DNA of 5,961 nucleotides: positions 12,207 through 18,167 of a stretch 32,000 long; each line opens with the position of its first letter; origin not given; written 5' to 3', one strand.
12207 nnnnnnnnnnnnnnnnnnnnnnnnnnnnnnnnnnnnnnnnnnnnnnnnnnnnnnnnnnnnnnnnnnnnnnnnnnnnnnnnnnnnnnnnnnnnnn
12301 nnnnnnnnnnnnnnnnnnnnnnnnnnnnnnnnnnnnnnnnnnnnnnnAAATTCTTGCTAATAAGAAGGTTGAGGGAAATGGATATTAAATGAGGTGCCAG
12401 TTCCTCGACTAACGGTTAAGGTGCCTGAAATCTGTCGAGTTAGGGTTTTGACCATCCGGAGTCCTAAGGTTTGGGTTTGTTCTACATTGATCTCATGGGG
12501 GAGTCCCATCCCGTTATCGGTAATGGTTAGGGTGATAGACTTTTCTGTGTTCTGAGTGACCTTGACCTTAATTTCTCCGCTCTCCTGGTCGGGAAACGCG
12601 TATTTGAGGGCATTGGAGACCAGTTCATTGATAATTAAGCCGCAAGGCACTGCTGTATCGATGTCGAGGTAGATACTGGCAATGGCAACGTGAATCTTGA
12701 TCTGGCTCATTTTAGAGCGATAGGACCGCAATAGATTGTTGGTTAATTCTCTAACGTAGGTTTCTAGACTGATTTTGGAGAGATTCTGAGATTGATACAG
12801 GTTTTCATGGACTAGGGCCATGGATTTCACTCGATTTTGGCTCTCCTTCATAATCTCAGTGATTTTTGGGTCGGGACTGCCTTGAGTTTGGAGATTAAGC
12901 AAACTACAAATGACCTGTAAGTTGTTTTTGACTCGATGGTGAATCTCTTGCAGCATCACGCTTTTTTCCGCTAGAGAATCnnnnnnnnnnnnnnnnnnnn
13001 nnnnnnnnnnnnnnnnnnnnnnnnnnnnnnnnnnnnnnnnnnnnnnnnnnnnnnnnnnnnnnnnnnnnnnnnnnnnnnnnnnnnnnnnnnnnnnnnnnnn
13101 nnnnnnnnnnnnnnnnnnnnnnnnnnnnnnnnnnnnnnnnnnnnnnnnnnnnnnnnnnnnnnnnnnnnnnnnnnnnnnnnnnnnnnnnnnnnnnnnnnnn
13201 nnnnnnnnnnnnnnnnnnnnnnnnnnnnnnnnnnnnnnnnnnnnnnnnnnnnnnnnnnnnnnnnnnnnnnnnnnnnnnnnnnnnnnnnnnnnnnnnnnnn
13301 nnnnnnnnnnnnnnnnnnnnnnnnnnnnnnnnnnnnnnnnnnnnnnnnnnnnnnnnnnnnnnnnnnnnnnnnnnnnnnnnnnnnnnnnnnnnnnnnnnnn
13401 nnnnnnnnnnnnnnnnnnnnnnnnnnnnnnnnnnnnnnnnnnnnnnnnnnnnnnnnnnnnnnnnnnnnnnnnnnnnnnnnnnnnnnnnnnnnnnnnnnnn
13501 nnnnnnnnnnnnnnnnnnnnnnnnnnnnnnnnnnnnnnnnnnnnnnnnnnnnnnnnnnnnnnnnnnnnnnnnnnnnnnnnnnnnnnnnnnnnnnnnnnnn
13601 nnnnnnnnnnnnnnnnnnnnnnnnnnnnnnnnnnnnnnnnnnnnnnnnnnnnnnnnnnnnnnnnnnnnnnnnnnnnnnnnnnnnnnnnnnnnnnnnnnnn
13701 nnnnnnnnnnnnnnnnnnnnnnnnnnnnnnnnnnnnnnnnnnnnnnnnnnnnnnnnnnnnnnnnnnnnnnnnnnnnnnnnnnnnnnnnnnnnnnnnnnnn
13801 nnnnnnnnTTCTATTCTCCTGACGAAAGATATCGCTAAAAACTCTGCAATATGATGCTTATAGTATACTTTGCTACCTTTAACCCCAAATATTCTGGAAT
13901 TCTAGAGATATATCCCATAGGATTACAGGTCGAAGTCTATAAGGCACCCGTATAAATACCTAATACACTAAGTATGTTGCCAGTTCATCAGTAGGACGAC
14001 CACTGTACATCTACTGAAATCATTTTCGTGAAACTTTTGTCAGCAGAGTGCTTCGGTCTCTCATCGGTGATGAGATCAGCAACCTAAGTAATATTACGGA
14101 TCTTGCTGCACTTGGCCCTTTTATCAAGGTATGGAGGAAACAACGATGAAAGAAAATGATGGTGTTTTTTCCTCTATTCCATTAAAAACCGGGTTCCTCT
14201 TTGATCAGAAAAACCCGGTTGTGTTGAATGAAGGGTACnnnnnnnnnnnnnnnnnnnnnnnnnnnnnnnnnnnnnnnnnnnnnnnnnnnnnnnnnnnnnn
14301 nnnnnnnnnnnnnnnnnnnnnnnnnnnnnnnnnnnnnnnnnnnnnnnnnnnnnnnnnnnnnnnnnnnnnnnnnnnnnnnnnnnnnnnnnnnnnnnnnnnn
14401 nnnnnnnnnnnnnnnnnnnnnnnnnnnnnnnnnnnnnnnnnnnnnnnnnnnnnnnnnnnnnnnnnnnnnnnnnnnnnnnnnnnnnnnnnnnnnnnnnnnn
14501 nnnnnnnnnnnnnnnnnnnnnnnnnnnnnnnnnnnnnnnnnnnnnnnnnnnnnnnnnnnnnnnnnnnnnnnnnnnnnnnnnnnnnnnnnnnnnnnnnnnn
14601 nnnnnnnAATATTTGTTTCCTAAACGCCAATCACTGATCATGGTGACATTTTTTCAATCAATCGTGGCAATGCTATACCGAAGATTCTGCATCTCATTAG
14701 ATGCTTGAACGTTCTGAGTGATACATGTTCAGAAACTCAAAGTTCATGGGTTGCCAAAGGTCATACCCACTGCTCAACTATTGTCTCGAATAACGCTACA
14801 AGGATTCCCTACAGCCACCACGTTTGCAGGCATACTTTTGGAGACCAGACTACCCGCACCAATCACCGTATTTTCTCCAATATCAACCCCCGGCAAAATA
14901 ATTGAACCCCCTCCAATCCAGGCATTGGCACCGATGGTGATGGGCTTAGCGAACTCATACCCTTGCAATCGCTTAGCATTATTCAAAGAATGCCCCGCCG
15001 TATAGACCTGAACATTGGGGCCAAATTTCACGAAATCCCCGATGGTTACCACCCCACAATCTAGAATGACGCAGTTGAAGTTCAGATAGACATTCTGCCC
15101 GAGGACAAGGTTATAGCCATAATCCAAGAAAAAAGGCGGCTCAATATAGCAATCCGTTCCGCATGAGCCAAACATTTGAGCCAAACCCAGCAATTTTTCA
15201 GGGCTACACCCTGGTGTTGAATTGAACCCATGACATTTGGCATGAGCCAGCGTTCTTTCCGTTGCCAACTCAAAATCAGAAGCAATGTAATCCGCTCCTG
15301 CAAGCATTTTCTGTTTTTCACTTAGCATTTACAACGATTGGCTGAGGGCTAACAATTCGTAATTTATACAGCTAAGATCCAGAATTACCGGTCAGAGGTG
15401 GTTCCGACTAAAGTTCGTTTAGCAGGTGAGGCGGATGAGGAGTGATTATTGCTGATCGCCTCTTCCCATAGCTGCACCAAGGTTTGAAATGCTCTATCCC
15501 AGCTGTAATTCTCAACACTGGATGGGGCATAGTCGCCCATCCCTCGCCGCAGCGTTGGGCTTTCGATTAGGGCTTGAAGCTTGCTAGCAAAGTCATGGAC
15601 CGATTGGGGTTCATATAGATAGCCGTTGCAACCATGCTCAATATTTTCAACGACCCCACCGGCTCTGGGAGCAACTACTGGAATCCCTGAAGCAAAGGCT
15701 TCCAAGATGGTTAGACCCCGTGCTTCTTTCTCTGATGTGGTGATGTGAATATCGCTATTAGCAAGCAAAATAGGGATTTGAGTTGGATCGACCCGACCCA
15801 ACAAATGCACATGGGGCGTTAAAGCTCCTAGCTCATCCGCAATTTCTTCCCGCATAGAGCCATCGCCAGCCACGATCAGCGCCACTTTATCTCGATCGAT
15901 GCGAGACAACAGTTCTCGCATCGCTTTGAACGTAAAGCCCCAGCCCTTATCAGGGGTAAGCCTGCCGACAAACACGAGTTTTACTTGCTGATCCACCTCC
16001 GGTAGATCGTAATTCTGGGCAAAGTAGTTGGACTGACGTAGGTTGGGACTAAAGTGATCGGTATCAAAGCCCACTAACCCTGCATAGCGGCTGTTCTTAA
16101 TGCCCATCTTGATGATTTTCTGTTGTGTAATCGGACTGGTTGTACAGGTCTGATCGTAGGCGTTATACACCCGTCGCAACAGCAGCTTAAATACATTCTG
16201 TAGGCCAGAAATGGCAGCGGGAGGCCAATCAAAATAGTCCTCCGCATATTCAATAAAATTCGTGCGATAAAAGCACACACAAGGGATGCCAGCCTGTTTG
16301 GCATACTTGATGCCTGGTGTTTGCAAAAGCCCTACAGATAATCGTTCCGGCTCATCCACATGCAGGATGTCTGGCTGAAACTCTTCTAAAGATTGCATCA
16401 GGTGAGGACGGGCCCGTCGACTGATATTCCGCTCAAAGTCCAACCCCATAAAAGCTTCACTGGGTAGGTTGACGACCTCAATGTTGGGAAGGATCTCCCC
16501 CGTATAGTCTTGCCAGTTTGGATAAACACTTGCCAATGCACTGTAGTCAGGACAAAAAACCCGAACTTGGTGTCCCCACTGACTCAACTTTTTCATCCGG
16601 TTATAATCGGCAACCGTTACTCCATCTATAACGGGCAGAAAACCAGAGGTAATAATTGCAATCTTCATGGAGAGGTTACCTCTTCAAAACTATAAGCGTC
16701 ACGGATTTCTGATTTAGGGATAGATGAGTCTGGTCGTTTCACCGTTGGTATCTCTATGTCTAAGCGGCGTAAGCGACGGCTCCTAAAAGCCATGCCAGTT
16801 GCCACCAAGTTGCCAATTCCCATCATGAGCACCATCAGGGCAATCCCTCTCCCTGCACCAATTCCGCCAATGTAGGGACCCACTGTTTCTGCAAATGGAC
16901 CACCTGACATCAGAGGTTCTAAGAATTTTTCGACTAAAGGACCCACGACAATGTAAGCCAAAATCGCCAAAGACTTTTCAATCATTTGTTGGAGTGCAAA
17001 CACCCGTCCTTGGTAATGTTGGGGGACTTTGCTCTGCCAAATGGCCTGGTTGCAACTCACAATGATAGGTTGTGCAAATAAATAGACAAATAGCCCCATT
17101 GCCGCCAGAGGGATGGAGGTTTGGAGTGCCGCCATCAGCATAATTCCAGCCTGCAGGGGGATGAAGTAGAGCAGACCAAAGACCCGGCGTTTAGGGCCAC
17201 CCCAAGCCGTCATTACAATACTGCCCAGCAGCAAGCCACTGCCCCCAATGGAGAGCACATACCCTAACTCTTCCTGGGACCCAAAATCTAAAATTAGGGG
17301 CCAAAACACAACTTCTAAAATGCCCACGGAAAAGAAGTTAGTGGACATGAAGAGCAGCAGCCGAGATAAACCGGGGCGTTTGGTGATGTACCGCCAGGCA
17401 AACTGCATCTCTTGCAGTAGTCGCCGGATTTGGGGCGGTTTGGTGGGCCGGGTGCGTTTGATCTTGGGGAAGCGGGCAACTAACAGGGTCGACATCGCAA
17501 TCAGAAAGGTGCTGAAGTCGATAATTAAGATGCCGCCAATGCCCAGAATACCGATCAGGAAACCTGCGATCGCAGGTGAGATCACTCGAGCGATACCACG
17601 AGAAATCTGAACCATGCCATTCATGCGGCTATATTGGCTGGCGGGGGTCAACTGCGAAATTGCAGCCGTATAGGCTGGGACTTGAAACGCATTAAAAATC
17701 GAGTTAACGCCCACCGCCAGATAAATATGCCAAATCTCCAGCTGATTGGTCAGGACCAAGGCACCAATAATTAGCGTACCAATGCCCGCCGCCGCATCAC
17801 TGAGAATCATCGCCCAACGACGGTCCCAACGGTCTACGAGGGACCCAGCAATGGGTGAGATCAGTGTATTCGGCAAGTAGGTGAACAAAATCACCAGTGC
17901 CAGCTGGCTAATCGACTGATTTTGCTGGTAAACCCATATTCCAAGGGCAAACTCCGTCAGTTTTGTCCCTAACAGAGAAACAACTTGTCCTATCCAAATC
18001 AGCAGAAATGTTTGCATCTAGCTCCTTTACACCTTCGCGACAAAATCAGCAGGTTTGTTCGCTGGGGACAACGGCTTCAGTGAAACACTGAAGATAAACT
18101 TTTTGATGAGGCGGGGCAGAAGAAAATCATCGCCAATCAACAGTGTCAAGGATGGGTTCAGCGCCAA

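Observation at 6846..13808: Two differently sensing kinases with the same DHp bracket one REC-PAS-GGDEF-EAL, suggesting many-to-one control of c-di-GMP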

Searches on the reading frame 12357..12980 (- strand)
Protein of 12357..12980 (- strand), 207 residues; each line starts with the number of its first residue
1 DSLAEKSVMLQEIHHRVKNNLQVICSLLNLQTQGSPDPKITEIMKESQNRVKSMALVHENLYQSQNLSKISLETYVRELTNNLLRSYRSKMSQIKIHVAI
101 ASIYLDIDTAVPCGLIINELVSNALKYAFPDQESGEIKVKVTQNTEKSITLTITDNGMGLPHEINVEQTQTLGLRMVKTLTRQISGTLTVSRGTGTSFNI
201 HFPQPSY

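Call 55: search_solved_structures(query=window:12357-12980:-, max_evalue=0.001, show_alignments=1)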
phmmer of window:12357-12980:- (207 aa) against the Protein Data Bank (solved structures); distinct sequences matched with E-value up to 0.001: 6.
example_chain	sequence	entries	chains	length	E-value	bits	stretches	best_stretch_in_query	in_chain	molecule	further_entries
4r39_A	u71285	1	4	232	1.6e-20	77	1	5-204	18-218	Blue-light-activated histidine kinase 2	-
4r3a_A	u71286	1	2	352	5.8e-20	75.2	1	5-203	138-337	Blue-light-activated histidine kinase 2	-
5epv_A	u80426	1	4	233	9.5e-05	25.7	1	4-139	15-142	Blue-light-activated histidine kinase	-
4i5s_A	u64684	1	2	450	0.00015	25.1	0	91-163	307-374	Putative histidine kinase CovS; VicK-like protein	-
3sl2_A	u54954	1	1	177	0.00025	24.3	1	102-187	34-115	Sensor histidine kinase yycG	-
6ph4_A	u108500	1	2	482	0.00046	23.4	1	4-139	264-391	Blue-light-activated histidine kinase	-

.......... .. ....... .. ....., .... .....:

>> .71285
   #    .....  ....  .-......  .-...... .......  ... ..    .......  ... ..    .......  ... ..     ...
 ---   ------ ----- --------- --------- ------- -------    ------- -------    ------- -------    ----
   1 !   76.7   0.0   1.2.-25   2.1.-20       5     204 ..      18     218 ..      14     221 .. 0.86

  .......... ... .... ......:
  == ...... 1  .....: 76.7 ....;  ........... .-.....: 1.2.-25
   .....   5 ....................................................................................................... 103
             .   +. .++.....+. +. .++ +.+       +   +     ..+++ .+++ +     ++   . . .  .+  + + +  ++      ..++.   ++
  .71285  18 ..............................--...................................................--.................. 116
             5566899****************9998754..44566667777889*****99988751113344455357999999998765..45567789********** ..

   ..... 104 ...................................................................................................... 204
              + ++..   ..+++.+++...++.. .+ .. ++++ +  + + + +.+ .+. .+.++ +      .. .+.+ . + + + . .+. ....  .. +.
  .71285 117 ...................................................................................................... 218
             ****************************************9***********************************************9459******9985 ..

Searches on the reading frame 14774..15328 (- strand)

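Call 31: search_protein_families(library=pfam, proteins=[window:14774-15328:-], max_evalue=0.0001)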
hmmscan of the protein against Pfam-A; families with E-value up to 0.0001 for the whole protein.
window:14774-15328:- (184 aa): 3 families
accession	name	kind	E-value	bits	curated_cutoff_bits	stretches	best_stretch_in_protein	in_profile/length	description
PF00132.30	Hexapep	-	8e-14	51.1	27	1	130-163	2-35/36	Bacterial transferase hexapeptide (six repeats)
PF12464.13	Mac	-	5.5e-10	39.8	22.1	1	7-57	1-53/53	Maltose acetyltransferase hexapeptide capping motif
PF14602.12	Hexapep_2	-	2e-07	31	27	1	129-162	1-32/34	Hexapeptide repeat of succinyl-transferase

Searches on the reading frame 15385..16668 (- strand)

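Call 31: search_protein_families(library=pfam, proteins=[window:15385-16668:-], max_evalue=0.0001)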
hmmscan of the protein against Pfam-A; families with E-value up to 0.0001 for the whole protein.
window:15385-16668:- (427 aa): 6 families
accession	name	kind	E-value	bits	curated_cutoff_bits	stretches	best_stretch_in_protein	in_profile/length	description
PF00534.26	Glycos_transf_1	-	7.9e-32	110.6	26.4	1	224-382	11-170/172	Glycosyl transferases group 1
PF13692.12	Glyco_trans_1_4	-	1.6e-28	100.2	27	1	230-369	3-141/142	Glycosyl transferases group 1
PF13439.12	Glyco_transf_4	-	1.9e-14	54.5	28.5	1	16-194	3-158/170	Glycosyltransferase Family 4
PF13579.12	Glyco_trans_4_4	-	7.4e-12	46.3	29.7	1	26-195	12-152/158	Glycosyl transferase 4-like domain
PF20706.3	GT4-conflict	-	5.5e-08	32.6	26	1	221-346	190-323/385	Family 4 Glycosyltransferase in conflict systems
PF13524.12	Glyco_trans_1_2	-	3.7e-07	30.6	25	1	253-397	5-142/144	Glycosyl transferase-like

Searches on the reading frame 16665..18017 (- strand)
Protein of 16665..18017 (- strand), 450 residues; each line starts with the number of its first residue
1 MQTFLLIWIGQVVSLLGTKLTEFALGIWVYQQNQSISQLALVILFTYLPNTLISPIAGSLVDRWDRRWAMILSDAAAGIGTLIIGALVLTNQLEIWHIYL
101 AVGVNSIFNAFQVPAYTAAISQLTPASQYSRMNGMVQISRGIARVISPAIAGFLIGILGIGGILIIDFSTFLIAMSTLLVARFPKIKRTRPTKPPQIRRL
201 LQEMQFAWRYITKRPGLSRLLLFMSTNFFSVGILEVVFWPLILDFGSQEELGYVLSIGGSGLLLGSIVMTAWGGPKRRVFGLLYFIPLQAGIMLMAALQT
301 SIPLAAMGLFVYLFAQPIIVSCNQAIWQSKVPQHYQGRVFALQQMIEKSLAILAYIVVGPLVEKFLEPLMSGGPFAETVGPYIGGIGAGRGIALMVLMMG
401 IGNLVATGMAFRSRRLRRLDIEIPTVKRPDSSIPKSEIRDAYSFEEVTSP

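Call 31: search_protein_families(library=pfam, proteins=[window:16665-18017:-], max_evalue=0.0001)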
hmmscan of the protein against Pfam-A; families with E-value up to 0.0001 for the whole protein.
window:16665-18017:- (450 aa): 2 families
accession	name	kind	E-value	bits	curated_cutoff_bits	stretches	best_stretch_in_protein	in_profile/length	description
PF07690.21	MFS_1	-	3.5e-35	122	33.4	1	7-352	1-344/347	Major Facilitator Superfamily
PF05977.19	MFS_3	-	2.5e-17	62.9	27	1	2-346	10-351/524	Transmembrane secretion effector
